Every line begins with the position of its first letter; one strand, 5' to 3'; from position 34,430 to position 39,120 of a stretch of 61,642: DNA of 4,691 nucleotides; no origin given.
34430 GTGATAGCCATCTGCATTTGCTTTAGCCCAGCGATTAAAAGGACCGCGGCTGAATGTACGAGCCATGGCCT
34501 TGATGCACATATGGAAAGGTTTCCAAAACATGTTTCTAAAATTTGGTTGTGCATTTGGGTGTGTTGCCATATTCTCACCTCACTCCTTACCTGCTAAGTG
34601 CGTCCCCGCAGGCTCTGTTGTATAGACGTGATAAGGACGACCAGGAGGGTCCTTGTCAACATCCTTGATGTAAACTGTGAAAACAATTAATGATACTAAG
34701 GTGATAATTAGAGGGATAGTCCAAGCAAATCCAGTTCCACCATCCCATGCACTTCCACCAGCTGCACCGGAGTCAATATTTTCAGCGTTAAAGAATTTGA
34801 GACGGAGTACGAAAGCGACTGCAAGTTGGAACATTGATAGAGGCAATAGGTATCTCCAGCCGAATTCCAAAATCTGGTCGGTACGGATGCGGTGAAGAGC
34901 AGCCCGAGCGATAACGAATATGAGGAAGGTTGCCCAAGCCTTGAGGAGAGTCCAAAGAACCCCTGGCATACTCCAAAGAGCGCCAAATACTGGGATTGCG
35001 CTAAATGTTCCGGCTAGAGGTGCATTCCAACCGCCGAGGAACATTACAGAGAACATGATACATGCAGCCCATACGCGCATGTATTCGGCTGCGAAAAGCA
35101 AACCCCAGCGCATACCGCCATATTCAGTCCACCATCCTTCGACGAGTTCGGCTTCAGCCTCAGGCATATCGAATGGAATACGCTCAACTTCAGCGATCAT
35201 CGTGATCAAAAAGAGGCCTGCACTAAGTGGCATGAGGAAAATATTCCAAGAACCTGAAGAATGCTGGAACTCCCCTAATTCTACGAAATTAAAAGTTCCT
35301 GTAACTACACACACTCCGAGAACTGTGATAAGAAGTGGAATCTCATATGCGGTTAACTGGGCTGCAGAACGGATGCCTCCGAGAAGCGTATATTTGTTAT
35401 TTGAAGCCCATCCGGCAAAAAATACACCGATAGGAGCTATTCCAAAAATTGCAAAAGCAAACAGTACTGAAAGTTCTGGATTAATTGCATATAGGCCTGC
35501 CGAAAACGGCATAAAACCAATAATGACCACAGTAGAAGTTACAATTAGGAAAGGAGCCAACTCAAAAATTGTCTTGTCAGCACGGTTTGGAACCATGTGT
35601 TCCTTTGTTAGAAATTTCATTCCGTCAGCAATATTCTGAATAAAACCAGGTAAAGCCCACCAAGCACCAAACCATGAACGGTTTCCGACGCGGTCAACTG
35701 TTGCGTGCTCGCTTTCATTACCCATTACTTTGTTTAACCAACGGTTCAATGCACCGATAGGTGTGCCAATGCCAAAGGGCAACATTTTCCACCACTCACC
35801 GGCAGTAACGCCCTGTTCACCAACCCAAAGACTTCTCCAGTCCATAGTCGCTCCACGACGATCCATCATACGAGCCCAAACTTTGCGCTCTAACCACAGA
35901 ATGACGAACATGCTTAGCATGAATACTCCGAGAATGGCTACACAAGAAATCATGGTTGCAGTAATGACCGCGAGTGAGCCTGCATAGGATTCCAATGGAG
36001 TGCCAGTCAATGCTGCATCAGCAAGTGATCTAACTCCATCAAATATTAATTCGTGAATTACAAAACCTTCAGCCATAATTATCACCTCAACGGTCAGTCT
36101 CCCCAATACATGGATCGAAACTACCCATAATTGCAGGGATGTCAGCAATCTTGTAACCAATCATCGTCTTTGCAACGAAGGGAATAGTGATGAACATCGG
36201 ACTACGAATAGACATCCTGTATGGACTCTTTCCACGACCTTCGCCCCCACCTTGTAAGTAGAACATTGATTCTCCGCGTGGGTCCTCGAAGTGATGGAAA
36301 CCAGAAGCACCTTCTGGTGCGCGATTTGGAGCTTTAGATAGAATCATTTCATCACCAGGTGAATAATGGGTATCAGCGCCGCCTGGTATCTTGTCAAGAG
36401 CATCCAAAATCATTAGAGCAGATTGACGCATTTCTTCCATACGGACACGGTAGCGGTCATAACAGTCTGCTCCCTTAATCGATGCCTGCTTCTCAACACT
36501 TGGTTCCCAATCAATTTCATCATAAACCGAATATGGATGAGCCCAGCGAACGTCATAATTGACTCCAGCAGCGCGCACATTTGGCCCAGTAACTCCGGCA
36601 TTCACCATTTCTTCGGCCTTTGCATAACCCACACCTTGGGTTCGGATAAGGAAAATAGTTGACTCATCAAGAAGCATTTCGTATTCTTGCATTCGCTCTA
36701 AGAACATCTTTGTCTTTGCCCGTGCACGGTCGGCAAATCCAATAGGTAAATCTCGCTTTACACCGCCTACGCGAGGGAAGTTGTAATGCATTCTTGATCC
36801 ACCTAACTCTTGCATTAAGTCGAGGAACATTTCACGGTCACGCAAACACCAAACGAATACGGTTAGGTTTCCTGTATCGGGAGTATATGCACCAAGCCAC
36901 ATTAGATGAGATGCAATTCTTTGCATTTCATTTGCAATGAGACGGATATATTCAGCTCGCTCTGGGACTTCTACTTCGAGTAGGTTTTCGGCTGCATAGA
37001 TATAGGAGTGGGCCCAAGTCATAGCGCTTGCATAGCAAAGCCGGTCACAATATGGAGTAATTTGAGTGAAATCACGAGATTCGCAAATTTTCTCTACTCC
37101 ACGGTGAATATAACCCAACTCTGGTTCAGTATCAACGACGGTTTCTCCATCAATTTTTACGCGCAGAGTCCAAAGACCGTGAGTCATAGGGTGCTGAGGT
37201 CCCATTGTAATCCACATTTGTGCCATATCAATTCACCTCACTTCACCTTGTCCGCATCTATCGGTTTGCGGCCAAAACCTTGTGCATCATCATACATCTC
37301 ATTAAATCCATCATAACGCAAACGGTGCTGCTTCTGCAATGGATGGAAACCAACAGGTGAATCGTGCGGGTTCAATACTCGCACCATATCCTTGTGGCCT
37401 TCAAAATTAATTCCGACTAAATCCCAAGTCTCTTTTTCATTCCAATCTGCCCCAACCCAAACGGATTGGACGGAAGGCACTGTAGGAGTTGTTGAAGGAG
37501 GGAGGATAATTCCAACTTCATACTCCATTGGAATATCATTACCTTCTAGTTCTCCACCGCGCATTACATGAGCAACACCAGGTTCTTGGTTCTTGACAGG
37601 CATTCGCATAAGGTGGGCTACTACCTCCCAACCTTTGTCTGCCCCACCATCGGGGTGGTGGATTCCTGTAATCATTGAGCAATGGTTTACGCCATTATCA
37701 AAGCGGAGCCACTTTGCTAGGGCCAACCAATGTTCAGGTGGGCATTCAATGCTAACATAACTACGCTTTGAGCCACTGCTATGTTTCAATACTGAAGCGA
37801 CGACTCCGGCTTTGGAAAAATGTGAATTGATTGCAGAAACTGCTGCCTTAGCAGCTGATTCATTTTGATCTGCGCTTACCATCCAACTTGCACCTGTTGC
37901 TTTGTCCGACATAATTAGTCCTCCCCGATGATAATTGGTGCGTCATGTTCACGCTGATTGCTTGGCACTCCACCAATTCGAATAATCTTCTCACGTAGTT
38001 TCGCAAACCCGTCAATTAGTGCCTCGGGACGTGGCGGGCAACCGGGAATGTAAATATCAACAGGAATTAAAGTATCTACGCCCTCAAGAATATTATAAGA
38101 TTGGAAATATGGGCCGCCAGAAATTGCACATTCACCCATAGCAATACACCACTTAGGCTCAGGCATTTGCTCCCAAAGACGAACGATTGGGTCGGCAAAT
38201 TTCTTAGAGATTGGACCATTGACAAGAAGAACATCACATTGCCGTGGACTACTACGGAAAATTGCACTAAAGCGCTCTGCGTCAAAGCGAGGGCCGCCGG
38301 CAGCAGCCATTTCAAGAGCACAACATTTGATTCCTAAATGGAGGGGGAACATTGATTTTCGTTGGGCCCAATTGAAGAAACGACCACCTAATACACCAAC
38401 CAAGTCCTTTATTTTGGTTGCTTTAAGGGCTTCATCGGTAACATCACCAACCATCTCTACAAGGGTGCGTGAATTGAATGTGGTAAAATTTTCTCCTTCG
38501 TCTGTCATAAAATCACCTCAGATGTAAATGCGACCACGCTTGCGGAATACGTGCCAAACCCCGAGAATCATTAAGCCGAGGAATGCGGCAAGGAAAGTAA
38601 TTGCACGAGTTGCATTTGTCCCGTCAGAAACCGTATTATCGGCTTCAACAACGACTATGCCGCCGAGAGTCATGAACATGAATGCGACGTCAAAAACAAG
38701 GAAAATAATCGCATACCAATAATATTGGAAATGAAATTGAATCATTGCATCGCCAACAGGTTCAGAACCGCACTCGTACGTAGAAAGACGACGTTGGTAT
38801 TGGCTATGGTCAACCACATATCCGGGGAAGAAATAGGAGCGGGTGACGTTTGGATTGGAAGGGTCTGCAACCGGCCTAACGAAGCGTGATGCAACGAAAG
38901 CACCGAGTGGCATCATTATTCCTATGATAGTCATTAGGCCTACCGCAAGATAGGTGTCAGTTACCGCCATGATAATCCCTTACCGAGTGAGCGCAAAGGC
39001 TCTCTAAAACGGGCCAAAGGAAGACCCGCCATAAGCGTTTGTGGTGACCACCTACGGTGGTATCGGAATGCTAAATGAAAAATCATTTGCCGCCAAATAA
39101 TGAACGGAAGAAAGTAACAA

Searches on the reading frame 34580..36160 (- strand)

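Call 7: search_protein_families(library=pfam, proteins=[window:34580-36160:-], max_evalue=0.001)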
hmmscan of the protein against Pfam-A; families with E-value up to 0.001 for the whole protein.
window:34580-36160:- (526 aa): 1 family
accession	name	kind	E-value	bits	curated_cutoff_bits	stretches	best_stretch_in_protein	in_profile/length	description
PF00146.26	NADHdh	-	7.4e-88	295.2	27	1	171-448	40-296/298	NADH dehydrogenase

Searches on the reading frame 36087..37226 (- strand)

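Call 7: search_protein_families(library=pfam, proteins=[window:36087-37226:-], max_evalue=0.001)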
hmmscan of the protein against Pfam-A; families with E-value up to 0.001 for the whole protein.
window:36087-37226:- (379 aa): 2 families
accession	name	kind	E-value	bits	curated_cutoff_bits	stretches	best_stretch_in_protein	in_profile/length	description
PF00346.24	Complex1_49kDa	-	2e-72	243.9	24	1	117-379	1-271/271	Respiratory-chain NADH dehydrogenase, 49 Kd subunit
PF00374.24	NiFeSe_Hases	-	5.3e-08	32.7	25.8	1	42-110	1-69/508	Nickel-dependent hydrogenase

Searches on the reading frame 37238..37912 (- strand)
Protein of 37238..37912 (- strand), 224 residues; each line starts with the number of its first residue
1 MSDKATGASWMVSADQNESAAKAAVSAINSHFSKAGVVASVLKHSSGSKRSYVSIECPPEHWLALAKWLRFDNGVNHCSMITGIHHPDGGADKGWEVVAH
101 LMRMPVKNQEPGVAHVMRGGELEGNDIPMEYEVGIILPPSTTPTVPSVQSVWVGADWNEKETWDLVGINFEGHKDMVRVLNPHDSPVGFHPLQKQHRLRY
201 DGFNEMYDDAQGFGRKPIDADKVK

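Call 7: search_protein_families(library=pfam, proteins=[window:37238-37912:-], max_evalue=0.001)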
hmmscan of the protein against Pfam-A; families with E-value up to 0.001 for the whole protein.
window:37238-37912:- (224 aa): 1 family
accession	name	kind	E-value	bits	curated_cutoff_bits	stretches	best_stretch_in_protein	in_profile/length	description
PF00329.25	Complex1_30kDa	-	9.2e-25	88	22.5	1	55-199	1-121/124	Respiratory-chain NADH dehydrogenase, 30 Kd subunit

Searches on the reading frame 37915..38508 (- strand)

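Call 7: search_protein_families(library=pfam, proteins=[window:37915-38508:-], max_evalue=0.001)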
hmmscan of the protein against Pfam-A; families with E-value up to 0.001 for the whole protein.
window:37915-38508:- (197 aa): 1 family
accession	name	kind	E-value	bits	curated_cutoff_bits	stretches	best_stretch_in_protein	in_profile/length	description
PF01058.29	Oxidored_q6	-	6.1e-28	97.6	27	1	62-170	3-127/128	NADH ubiquinone oxidoreductase, 20 Kd subunit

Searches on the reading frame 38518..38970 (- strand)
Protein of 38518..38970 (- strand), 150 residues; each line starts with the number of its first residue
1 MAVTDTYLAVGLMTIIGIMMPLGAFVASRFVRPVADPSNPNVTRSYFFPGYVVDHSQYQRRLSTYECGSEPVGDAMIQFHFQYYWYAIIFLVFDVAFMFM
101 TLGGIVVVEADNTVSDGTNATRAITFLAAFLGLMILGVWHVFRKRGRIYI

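Call 7: search_protein_families(library=pfam, proteins=[window:38518-38970:-], max_evalue=0.001)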
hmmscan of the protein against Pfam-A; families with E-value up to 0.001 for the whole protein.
window:38518-38970:- (150 aa): 1 family
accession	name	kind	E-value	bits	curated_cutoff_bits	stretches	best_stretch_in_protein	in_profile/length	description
PF00507.24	Oxidored_q4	-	3.6e-17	62.8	23.3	1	54-145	13-95/99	NADH-ubiquinone/plastoquinone oxidoreductase, chain 3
